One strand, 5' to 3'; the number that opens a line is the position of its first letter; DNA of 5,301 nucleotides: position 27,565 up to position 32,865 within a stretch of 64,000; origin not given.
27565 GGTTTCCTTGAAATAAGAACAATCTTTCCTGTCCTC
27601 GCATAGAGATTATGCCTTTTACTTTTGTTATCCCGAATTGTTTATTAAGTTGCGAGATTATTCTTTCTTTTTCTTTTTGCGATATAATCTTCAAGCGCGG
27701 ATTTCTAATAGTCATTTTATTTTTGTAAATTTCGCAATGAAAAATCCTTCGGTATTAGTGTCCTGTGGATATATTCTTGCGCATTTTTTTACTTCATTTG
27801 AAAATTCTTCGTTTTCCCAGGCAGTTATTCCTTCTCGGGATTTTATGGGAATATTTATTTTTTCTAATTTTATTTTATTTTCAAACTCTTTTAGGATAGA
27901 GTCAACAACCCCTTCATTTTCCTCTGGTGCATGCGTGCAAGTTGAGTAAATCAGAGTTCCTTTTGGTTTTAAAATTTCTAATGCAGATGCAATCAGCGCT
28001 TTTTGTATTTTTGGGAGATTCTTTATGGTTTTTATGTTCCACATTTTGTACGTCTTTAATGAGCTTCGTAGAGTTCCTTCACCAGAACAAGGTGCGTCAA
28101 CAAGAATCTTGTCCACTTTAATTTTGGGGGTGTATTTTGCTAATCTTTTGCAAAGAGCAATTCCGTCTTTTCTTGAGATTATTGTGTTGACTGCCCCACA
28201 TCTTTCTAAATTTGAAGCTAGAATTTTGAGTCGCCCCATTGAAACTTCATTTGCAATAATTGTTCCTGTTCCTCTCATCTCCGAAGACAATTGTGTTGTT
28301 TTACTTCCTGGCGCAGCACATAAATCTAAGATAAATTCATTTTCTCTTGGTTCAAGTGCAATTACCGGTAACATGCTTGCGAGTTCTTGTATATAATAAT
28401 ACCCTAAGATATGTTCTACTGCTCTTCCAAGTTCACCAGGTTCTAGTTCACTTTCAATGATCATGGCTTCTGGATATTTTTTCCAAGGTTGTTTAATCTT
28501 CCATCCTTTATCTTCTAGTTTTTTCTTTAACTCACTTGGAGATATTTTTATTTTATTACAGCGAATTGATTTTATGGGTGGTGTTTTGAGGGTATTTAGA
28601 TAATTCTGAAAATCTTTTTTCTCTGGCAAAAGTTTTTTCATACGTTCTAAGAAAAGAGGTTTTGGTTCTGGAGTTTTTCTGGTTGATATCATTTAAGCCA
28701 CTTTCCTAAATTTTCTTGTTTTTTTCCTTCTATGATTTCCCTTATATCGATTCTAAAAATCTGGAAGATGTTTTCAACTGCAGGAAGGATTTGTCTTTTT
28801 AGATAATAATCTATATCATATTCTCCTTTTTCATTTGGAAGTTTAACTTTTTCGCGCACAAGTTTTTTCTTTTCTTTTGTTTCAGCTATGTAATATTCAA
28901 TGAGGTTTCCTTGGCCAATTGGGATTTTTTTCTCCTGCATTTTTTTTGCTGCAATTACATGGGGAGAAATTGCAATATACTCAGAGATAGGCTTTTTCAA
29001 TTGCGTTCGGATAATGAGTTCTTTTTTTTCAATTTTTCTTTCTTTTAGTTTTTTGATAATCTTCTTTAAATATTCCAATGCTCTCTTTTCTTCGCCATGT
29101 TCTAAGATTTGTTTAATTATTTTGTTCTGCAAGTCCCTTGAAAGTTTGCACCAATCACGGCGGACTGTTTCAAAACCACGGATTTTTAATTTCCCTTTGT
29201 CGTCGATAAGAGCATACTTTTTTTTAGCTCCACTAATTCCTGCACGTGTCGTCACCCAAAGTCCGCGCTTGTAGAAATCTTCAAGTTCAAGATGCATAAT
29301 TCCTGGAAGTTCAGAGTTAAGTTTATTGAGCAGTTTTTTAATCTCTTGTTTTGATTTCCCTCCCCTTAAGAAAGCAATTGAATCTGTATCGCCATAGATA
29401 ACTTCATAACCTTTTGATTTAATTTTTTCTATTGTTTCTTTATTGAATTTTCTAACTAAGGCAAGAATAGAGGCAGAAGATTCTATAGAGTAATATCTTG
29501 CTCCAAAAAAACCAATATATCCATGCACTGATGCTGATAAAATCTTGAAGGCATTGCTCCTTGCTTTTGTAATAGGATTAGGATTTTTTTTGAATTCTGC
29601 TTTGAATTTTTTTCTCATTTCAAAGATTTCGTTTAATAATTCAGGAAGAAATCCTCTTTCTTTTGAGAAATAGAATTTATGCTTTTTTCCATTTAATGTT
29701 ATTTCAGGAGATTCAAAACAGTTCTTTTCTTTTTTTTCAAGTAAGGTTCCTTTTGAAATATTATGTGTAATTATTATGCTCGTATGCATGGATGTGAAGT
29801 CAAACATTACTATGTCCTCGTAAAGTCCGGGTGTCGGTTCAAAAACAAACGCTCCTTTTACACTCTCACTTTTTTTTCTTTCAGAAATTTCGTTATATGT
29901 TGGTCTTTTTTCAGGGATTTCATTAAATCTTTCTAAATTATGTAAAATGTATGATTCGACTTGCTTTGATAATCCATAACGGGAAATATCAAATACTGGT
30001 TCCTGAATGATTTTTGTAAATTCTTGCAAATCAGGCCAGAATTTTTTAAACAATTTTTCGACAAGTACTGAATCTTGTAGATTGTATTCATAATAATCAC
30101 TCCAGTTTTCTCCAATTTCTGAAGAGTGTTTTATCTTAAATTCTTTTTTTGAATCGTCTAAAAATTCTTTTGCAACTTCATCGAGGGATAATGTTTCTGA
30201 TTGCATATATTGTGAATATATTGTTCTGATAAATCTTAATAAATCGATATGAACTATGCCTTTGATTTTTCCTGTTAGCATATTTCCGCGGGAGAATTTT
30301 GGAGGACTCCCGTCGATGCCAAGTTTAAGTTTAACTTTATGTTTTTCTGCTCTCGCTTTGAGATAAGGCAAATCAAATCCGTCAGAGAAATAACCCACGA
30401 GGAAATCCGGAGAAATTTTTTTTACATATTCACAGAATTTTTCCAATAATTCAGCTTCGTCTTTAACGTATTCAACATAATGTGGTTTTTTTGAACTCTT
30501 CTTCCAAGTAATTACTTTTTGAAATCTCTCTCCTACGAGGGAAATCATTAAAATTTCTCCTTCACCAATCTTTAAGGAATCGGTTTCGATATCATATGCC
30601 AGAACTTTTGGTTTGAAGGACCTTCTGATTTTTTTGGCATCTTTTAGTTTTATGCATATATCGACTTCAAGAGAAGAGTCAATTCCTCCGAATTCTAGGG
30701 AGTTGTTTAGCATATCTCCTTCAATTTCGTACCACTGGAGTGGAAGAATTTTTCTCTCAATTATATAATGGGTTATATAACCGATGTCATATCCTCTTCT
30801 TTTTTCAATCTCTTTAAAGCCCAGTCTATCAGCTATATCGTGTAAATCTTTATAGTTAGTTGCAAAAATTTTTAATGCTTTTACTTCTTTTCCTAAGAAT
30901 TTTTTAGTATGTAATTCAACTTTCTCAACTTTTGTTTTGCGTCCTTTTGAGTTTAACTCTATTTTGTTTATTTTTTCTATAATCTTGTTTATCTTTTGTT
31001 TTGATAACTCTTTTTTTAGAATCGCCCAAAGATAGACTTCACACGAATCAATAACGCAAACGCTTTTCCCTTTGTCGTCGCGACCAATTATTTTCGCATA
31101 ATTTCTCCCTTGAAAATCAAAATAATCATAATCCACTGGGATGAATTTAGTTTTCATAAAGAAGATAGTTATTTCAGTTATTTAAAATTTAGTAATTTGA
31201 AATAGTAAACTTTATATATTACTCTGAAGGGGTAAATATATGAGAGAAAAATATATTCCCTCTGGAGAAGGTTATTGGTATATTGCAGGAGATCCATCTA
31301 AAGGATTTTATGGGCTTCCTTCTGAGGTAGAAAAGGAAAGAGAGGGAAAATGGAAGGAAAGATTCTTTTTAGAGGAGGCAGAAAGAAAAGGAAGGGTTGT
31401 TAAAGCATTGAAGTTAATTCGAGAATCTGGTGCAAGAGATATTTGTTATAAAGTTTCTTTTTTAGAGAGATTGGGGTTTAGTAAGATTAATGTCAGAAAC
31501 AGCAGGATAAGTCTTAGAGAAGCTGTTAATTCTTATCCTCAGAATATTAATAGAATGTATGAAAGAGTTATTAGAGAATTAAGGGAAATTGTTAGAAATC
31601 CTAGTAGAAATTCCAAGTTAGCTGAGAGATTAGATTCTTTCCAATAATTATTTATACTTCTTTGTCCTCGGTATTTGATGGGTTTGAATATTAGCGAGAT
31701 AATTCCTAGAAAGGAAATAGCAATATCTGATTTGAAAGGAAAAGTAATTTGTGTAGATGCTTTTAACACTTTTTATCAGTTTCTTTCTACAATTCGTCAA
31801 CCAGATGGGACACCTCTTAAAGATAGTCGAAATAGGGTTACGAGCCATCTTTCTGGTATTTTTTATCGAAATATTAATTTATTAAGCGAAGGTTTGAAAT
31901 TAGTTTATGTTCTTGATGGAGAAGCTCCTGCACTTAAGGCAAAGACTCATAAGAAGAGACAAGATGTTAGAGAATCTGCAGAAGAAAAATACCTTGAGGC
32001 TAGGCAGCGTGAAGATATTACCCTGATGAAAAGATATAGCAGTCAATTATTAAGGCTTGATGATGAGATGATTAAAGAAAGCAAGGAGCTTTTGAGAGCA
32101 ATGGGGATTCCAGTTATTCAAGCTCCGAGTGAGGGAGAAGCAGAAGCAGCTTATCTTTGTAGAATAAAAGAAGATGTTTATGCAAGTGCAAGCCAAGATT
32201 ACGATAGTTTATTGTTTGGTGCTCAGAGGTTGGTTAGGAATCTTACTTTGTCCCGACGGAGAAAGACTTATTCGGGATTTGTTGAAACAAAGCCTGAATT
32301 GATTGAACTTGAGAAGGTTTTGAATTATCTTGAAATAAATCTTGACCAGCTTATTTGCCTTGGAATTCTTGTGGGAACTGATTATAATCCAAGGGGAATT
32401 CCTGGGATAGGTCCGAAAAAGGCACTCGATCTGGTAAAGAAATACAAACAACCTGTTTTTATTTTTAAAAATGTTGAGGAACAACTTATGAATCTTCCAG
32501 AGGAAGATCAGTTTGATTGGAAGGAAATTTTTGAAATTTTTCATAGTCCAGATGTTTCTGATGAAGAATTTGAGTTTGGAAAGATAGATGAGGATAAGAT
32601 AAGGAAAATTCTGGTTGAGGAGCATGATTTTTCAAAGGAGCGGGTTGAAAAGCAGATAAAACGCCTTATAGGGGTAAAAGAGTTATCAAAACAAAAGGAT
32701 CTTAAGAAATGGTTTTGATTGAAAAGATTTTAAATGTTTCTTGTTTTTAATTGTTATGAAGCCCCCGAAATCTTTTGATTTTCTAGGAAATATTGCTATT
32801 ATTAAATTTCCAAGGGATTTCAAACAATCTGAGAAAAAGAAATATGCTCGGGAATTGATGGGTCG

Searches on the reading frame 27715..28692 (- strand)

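Call 84: search_protein_families(library=pfam, proteins=[window:27715-28692:-], max_evalue=0.00001)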
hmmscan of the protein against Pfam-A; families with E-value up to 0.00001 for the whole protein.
window:27715-28692:- (326 aa): 2 families
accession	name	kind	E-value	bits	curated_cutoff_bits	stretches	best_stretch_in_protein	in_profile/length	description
PF01189.24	Methyltr_RsmB-F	-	5.3e-52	176.8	27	1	111-322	2-198/199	16S rRNA methyltransferase RsmB/F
PF17125.10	Methyltr_RsmF_N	-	2e-13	51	34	1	14-103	5-85/86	N-terminal domain of 16S rRNA methyltransferase RsmF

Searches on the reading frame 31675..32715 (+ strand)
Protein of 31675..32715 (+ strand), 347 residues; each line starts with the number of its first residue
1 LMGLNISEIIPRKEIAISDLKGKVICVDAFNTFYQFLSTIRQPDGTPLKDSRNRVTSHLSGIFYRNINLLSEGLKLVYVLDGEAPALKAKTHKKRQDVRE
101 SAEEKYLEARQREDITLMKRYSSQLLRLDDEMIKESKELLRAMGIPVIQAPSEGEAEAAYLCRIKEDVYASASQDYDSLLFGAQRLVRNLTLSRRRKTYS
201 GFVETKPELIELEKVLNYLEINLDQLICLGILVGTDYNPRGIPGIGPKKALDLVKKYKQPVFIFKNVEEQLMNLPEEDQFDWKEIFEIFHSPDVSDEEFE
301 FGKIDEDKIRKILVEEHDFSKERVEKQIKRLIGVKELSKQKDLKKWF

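Call 84: search_protein_families(library=pfam, proteins=[window:31675-32715:+], max_evalue=0.00001)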
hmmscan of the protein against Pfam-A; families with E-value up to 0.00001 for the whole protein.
window:31675-32715:+ (347 aa): 2 families
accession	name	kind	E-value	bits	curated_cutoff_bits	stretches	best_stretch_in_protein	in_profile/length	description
PF00867.23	XPG_I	-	1.2e-24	86.9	24.9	1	144-236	1-89/89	XPG I-region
PF00752.23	XPG_N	-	3.2e-14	53.6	22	1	13-101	17-100/101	XPG N-terminal domain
